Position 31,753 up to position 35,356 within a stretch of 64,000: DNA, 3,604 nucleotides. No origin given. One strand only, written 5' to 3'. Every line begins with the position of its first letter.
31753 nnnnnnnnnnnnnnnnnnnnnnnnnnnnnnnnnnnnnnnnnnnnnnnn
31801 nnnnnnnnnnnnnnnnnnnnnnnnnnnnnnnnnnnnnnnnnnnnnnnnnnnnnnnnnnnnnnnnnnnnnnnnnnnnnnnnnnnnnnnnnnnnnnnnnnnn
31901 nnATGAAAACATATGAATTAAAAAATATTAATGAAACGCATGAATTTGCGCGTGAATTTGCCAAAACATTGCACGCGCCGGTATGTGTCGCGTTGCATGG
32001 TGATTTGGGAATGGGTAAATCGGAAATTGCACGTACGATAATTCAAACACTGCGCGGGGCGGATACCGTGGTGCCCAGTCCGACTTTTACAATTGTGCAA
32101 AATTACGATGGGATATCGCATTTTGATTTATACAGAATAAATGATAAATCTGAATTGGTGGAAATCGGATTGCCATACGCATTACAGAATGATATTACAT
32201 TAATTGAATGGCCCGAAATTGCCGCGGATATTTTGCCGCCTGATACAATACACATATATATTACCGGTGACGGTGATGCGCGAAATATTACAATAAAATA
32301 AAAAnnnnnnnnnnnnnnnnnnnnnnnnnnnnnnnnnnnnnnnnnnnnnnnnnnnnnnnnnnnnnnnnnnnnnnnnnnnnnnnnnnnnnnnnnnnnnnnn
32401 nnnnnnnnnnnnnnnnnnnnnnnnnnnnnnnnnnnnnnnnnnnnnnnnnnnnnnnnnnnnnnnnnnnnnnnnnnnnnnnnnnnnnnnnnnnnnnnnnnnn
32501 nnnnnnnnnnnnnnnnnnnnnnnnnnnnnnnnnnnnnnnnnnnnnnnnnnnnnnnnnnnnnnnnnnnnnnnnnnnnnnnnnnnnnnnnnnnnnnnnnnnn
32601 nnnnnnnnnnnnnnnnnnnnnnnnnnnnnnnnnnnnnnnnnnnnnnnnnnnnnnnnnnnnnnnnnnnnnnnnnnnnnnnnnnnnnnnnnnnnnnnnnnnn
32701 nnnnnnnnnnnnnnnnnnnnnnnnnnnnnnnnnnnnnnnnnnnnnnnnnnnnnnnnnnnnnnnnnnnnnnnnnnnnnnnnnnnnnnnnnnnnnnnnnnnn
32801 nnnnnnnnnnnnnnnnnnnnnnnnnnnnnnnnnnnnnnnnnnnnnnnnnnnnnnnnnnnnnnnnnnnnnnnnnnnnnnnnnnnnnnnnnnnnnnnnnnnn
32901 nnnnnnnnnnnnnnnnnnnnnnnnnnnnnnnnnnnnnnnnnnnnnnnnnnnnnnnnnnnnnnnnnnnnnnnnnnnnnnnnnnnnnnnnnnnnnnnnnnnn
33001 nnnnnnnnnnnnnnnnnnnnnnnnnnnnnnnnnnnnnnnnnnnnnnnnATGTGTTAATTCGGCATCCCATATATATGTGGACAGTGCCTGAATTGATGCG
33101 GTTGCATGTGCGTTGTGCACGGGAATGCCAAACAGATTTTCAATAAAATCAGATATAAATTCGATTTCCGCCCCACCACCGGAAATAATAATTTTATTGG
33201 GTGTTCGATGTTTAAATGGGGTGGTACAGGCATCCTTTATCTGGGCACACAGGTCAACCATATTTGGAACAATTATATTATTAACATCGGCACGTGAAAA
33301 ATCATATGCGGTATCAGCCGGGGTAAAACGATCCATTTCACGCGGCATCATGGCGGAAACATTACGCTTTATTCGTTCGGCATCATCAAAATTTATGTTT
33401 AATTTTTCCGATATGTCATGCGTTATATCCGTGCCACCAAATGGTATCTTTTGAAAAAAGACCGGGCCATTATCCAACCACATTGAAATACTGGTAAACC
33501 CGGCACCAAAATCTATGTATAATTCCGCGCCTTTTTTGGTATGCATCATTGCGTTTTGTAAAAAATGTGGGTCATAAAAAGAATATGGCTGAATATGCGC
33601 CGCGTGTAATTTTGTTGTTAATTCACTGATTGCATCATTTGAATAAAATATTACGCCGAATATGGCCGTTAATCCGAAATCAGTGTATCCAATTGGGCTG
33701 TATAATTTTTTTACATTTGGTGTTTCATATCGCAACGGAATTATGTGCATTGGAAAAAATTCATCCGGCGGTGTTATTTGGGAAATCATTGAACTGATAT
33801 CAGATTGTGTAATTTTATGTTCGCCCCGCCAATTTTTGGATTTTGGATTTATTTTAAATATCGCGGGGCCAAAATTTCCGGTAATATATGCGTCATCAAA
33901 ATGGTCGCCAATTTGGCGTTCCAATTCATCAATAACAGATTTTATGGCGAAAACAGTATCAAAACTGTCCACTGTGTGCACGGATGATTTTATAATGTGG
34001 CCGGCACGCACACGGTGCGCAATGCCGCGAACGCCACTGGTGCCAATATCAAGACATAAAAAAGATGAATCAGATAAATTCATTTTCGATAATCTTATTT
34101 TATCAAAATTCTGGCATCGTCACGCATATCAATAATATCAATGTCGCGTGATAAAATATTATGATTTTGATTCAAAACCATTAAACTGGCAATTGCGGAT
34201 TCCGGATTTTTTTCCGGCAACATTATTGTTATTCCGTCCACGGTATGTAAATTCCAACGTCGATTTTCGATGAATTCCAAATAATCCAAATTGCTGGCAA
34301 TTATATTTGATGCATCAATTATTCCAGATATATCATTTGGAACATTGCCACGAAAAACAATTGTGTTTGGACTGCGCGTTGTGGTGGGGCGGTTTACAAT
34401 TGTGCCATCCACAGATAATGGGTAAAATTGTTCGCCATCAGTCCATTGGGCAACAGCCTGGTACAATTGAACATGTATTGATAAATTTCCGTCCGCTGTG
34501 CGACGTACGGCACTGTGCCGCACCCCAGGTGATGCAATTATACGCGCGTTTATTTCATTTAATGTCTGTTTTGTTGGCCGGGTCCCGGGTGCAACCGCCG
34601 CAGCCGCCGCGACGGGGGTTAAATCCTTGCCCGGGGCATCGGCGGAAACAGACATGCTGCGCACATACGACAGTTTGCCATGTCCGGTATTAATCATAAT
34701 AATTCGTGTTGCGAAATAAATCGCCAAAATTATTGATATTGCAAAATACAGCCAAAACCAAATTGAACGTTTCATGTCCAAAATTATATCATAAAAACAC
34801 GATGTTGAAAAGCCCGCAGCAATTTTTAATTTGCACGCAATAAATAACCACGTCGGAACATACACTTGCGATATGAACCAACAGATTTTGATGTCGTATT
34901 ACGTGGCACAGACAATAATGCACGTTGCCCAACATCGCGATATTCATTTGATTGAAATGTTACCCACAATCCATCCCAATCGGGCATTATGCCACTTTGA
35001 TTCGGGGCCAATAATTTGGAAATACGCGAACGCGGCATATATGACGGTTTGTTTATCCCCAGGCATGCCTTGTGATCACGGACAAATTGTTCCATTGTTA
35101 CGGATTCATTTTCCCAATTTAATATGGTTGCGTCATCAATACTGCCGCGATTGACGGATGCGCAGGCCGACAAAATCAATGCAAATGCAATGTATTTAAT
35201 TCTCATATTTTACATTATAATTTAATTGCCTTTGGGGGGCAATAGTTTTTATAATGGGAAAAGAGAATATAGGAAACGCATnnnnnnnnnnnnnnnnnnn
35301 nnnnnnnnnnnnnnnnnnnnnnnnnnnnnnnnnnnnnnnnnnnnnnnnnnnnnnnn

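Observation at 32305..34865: FtsA fused in-frame to ribulose-phosphate 3-epimerase, and no ftsZ downstream of ftsA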

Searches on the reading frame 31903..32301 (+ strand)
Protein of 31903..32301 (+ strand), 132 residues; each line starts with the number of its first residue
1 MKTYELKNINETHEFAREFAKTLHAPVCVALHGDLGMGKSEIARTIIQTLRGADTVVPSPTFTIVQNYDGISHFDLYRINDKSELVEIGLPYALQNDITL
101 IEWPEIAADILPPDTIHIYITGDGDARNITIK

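Call 3: search_protein_families(library=pfam, proteins=[window:31903-32301:+], max_evalue=0.01)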
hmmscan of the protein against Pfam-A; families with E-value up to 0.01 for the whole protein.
window:31903-32301:+ (132 aa): 2 families
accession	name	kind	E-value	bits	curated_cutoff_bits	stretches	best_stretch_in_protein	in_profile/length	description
PF02367.23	TsaE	-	2.1e-32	112.2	26.6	1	7-127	2-126/128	Threonylcarbamoyl adenosine biosynthesis protein TsaE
PF13191.12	AAA_16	-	0.0069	17.3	32.6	1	24-62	22-60/167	AAA ATPase domain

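Call 4: search_protein_families(library=ncbifam, proteins=[window:31903-32301:+], max_evalue=0.01)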
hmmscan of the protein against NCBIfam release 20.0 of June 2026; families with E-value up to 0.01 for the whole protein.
window:31903-32301:+ (132 aa): 2 families
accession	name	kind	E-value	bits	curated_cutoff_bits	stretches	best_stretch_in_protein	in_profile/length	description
TIGR00150.1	T6A_YjeE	equivalog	5.9e-26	90.9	60.1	1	7-131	3-131/135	tRNA (adenosine(37)-N6)-threonylcarbamoyltransferase complex ATPase subunit type 1 TsaE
NF007931.0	PRK10646.1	equivalog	2.3e-19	69.9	246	1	8-131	10-137/153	tRNA (adenosine(37)-N6)-threonylcarbamoyltransferase complex ATPase subunit type 1 TsaE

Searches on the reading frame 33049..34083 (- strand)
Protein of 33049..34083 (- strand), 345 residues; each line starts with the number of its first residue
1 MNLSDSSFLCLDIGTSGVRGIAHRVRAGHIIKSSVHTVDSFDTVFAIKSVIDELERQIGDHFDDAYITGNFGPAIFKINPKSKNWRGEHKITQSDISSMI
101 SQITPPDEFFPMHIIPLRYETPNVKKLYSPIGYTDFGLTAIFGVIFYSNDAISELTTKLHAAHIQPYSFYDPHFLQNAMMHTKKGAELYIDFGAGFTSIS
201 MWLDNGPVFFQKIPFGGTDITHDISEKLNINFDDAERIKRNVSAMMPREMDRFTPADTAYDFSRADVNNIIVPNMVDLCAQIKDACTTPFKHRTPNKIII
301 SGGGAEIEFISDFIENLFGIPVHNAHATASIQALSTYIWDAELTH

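Call 16: search_protein_representatives(protein=window:33049-34083:-)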
Query: 345 residues. Proteins with E-value up to 0.001 (for the whole library): 1954; up to 1e-10: 94; up to 1e-30: 20. The best 150 are listed.
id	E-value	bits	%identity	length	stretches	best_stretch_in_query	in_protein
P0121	2.1e-133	461.4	59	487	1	1-345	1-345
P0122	7.7e-89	314.8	46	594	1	1-342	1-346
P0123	1.6e-88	313.8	46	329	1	1-325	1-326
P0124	1.8e-84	300.4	42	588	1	1-345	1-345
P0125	2.0e-79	283.9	41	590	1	1-343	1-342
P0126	8.0e-76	272.0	41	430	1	1-340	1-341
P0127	6.4e-70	252.6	41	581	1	1-342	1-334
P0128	1.3e-64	235.2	54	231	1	1-201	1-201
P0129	1.9e-62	228.1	37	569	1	22-340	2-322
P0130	4.8e-62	226.7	36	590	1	3-339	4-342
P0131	5.9e-61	223.2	35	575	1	1-340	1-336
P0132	1.5e-59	218.6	34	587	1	1-340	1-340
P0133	5.8e-50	187.0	34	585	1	1-337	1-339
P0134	2.3e-48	181.8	32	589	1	1-343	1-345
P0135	7.6e-40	153.7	31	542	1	44-342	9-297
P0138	4.8e-33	131.4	31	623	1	2-339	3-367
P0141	2.1e-28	116.1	30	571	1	26-334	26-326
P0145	5.5e-22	95.0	30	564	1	43-329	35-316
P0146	7.5e-21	91.3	30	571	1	6-266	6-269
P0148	2.6e-20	89.5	28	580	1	1-319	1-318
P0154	1.7e-16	77.0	27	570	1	6-267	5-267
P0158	5.9e-15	71.9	31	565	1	6-207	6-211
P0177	2.9e-12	63.1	28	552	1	7-271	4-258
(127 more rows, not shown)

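Call 20: list_cluster_members(proteins=[P0131, P0134, P0138, P0141, P0145, P0146, P0148, P0154, P0158, P0177])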
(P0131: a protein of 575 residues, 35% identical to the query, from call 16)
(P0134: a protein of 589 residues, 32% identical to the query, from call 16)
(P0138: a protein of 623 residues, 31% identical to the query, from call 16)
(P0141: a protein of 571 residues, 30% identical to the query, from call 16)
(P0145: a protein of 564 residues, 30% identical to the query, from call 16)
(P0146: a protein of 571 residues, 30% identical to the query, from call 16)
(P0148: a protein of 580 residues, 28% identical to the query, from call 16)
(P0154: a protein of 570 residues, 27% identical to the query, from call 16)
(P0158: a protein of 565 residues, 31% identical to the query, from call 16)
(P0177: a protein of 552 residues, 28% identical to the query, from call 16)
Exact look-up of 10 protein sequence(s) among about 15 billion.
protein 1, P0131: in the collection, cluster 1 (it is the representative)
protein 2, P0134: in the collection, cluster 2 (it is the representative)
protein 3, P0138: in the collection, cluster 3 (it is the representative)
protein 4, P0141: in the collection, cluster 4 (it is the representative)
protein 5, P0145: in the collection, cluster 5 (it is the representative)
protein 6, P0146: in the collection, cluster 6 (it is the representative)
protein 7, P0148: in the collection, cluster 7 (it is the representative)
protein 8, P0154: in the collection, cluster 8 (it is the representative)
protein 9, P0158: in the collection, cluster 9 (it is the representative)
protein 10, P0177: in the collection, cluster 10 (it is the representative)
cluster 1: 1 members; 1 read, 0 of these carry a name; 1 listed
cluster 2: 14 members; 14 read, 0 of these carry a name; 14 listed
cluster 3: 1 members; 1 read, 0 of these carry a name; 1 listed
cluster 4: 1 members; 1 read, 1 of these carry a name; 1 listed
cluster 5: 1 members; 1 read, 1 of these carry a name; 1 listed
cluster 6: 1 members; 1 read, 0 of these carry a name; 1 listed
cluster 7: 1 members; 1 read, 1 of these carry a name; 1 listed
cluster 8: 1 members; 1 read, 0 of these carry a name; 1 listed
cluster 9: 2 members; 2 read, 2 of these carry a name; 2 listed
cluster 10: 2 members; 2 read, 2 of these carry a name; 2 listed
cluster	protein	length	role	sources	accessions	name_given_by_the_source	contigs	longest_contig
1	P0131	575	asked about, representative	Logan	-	-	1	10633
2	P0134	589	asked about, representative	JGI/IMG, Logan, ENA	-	-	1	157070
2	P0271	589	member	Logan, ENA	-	-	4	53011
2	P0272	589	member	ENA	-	-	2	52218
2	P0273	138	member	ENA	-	-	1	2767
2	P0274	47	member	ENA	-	-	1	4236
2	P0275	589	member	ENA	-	-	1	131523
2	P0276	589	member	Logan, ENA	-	-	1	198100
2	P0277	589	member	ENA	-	-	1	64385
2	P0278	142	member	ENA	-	-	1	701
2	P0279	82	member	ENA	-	-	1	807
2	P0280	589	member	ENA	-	-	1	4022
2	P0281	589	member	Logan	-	-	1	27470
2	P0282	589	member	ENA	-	-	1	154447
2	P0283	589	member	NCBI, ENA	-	-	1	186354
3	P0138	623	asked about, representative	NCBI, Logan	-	-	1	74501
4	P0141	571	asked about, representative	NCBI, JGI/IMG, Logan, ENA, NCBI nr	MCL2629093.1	MAG: ribulose-phosphate 3-epimerase [Alphaproteobacteria bacterium] | ribulose-phosphate 3-epimerase [Alphaproteobacteria bacterium]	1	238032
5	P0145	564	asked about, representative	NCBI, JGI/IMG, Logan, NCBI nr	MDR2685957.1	MAG: ribulose-phosphate 3-epimerase [Rickettsiales bacterium] | ribulose-phosphate 3-epimerase | ribulose-phosphate 3-epimerase [Rickettsiales bacterium]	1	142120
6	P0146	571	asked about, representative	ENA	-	-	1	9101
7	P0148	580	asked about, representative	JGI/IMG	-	ribulose-phosphate 3-epimerase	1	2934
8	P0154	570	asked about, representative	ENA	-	-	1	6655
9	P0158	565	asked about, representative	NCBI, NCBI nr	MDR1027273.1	MAG: hypothetical protein LBL46_02555 [Rickettsiales bacterium] | hypothetical protein [Rickettsiales bacterium]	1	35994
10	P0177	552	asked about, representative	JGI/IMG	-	ribulose-phosphate 3-epimerase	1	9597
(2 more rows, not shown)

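Call 41: find_homologous_proteins(query=A2, max_evalue=1e-10)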
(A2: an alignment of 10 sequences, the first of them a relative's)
Query A2 (10 sequences) (571 aa, profile of the alignment): 150 proteins with E <= 1e-10 among 8000 candidates; the best 120 are listed.
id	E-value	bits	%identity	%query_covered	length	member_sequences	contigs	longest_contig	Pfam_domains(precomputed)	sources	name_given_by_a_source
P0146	3.3e-223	761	100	100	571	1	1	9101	PF02491.26,PF00834.26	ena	-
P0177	3.4e-208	711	45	99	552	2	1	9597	PF00834.26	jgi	jgi:ribulose-phosphate 3-epimerase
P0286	1.2e-199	683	50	100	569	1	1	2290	PF02491.26,PF00834.26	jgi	jgi:ribulose-phosphate 3-epimerase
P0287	3.1e-199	681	58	99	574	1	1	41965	PF02491.26,PF00834.26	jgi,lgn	jgi:ribulose-phosphate 3-epimerase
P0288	1.9e-198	679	55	100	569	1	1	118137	PF00834.26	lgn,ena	-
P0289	1.5e-195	669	57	100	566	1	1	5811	PF02491.26,PF00834.26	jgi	jgi:ribulose-phosphate 3-epimerase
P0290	2.2e-194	665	49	100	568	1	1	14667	PF14450.13,PF00834.26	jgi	jgi:ribulose-phosphate 3-epimerase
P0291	1.5e-192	659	55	95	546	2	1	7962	PF00834.26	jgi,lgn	jgi:ribulose-phosphate 3-epimerase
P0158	1.2e-191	656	42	99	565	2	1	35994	PF00834.26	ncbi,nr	ncbi:MAG: hypothetical protein LBL46_02555 [Rickettsiales bacterium]|nr:hypothetical protein [Ricket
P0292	2.4e-189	649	52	98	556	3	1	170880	PF14450.13,PF00834.26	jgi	jgi:ribulose-phosphate 3-epimerase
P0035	1.4e-186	640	32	99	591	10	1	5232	PF14450.13,PF00834.26,PF11104.15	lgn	-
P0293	6.8e-186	637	55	99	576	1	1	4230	PF02491.26,PF00834.26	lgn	-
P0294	1.0e-185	637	48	100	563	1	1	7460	PF00834.26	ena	-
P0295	8.1e-185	634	32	99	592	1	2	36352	PF14450.13,PF00834.26,PF11104.15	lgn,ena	-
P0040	8.2e-185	634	31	98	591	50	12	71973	PF06723.20,PF14450.13,PF00834.26,PF11104.15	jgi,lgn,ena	-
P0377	3.1e-168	579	34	99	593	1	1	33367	PF02491.26,PF14450.13,PF00834.26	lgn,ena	-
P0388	5.6e-29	119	21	44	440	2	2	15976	PF02491.26,PF06723.20,PF14450.13,PF11104.15,PF06277.18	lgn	-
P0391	8.8e-24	102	26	45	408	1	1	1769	PF02491.26,PF06723.20,PF14450.13,PF11104.15,PF06277.18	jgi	jgi:cell division protein FtsA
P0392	3.1e-22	97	23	36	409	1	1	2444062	PF00012.27,PF02491.26,PF06723.20,PF14450.13,PF06277.18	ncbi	-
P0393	3.5e-21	93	19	47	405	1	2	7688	PF02491.26,PF06723.20,PF14450.13,PF11104.15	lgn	-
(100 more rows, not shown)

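Call 42: find_encoding_contigs(protein=P0292, flank=10000, max_places=1)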
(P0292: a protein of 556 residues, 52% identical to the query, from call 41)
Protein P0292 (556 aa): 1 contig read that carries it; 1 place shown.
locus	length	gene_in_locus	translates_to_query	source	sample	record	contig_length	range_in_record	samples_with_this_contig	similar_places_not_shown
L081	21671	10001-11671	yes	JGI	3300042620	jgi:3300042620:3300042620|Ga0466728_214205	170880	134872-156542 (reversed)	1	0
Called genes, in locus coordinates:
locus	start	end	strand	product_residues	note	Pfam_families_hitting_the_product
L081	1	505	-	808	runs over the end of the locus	PF12705:PDDEXK_1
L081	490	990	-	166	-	PF03193:RsgA_GTPase (weak), PF01926:MMR_HSR1, PF02421:FeoB_N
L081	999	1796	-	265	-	PF00590:TP_methylase, PF23016:RsmI_C (weak)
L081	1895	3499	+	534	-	PF04348:LppC (weak), PF13458:Peripla_BP_6 (weak)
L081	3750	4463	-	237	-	PF00005:ABC_tran, PF02463:SMC_N (faint), PF13304:AAA_21 (faint)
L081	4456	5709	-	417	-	PF12704:MacB_PCD, PF02687:FtsX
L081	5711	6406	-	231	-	-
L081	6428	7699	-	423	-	-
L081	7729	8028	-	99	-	-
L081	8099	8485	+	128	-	-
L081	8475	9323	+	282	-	-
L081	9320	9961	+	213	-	PF03799:FtsQ_DivIB_C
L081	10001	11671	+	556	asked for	PF14450:FtsA (weak), PF00834:Ribul_P_3_epim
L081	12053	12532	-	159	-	PF02367:TsaE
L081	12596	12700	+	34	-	-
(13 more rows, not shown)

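Call 43: find_encoding_contigs(protein=P0288, flank=10000, max_places=1)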
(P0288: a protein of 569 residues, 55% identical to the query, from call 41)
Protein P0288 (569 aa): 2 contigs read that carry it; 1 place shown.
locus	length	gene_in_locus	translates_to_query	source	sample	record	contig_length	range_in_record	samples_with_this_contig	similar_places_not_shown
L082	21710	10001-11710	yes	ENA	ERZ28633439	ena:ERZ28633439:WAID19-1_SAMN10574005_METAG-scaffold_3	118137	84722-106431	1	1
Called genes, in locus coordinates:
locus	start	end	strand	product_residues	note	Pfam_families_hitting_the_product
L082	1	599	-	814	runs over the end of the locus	PF12705:PDDEXK_1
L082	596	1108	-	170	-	PF03193:RsgA_GTPase (weak), PF01926:MMR_HSR1, PF02421:FeoB_N, PF00350:Dynamin_N (faint)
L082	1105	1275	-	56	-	-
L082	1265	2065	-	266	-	PF00590:TP_methylase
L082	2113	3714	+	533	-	PF04348:LppC, PF13458:Peripla_BP_6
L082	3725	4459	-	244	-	PF00005:ABC_tran, PF02463:SMC_N (faint), PF13304:AAA_21 (faint)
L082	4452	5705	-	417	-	PF12704:MacB_PCD, PF02687:FtsX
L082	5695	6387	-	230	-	PF01966:HD (weak)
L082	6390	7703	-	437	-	-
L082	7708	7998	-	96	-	-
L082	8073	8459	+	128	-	-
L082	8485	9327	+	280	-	-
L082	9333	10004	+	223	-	PF03799:FtsQ_DivIB_C (weak)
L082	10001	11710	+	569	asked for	PF00834:Ribul_P_3_epim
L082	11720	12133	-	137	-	PF02367:TsaE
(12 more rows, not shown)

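Call 44: find_encoding_contigs(protein=P0158, flank=10000, max_places=1)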
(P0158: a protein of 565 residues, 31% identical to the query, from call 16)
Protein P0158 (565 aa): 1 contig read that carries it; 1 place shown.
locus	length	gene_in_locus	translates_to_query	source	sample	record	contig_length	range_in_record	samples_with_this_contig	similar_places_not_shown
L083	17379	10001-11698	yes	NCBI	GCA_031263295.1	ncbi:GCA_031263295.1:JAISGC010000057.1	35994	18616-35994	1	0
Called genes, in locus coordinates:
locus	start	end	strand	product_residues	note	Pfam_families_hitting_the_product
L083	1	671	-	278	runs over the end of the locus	PF04085:MreC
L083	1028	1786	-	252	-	-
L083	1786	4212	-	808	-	PF27097:VirB4_TrbE_N (faint), PF03135:CagE_TrbE_VirB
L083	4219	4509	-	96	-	-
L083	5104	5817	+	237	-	PF04028:DUF374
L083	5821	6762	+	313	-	PF02606:LpxK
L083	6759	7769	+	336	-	PF03331:LpxC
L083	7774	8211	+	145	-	-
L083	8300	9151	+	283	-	-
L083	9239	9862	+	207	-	-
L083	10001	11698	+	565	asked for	PF00834:Ribul_P_3_epim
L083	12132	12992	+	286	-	-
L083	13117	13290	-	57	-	-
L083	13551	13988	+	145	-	-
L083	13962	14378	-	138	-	PF02367:TsaE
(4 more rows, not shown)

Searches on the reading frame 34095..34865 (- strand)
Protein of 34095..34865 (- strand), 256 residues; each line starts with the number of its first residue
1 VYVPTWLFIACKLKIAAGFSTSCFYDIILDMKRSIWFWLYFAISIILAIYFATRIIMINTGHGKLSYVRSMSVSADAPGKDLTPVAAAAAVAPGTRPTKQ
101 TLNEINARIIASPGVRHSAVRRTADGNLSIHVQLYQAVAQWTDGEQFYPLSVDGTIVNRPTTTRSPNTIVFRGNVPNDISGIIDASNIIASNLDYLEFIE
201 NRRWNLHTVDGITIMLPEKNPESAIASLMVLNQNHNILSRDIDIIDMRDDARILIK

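Call 3: search_protein_families(library=pfam, proteins=[window:34095-34865:-], max_evalue=0.01)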
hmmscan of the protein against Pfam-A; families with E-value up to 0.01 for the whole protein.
window:34095-34865:- (256 aa): 1 family
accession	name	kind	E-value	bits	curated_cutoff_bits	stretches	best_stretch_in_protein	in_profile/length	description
PF03799.20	FtsQ_DivIB_C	-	4.8e-09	37.5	21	1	139-248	1-114/114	Cell division protein FtsQ/DivIB, C-terminal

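Call 4: search_protein_families(library=ncbifam, proteins=[window:34095-34865:-], max_evalue=0.01)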
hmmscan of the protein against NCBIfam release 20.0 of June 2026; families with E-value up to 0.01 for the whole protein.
window:34095-34865:- (256 aa): 1 family
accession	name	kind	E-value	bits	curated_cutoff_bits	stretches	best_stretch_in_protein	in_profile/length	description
NF008043.0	PRK10775.1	equivalog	0.0011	18.2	366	1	91-251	83-250/276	cell division protein FtsQ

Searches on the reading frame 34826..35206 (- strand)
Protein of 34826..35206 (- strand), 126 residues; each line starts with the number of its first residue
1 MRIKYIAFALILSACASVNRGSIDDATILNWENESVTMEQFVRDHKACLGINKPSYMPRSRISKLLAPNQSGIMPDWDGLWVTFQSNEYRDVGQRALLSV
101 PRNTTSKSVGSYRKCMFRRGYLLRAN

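Call 3: search_protein_families(library=pfam, proteins=[window:34826-35206:-], max_evalue=0.01)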
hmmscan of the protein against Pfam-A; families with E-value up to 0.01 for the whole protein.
window:34826-35206:- (126 aa): 0 families

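Call 4: search_protein_families(library=ncbifam, proteins=[window:34826-35206:-], max_evalue=0.01)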
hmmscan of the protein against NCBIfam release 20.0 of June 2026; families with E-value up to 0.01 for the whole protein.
window:34826-35206:- (126 aa): 0 families
